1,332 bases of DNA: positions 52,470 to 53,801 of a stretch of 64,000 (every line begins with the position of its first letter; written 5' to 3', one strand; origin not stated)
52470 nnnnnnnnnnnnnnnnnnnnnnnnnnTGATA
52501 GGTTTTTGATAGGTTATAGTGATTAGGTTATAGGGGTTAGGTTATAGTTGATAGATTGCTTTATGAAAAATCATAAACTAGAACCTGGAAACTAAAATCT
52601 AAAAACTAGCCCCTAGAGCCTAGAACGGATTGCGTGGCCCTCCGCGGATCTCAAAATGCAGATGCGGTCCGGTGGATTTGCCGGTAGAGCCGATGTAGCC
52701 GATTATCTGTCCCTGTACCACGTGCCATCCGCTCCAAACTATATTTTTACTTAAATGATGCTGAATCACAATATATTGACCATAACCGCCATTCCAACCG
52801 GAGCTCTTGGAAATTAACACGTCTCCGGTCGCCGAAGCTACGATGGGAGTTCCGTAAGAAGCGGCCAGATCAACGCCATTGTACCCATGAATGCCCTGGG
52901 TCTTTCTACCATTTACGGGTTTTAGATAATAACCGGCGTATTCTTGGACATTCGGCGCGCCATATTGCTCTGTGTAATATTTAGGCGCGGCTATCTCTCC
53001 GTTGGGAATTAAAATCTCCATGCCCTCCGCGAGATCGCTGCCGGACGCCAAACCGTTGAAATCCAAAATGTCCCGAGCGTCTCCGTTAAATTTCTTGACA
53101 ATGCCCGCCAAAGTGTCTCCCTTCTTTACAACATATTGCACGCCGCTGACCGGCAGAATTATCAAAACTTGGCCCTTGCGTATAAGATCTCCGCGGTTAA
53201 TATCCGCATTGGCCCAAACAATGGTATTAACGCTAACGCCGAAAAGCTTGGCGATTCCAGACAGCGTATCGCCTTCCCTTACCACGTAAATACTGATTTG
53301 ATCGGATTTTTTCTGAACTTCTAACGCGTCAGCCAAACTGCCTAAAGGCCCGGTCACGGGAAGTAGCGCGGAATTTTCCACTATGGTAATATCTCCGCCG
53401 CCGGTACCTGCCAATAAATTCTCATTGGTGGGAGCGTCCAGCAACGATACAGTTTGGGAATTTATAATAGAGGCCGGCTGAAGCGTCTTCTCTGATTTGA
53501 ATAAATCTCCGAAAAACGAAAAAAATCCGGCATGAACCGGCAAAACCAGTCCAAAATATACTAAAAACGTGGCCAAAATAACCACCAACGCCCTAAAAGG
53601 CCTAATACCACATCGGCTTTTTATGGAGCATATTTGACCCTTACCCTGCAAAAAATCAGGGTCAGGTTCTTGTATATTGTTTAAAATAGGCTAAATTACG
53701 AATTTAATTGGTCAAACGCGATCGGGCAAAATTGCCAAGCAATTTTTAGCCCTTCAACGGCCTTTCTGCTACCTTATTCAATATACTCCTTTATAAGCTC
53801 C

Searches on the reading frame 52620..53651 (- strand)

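Call 40: search_protein_families(library=pfam, proteins=[window:52620-53651:-], max_evalue=0.00001)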
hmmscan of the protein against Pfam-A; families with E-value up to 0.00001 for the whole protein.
window:52620-53651:- (343 aa): 3 families
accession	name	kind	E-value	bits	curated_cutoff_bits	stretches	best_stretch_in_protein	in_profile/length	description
PF01476.26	LysM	-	1.7e-21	76.3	20.9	2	122-165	1-42/43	LysM domain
PF01551.29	Peptidase_M23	-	7.2e-20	71.4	28.7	1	257-337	3-89/96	Peptidase family M23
PF23473.1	LysM3_LYK4_5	-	4.1e-12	46.4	29.3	0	122-148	5-31/48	LYK4/5 LysM3 domain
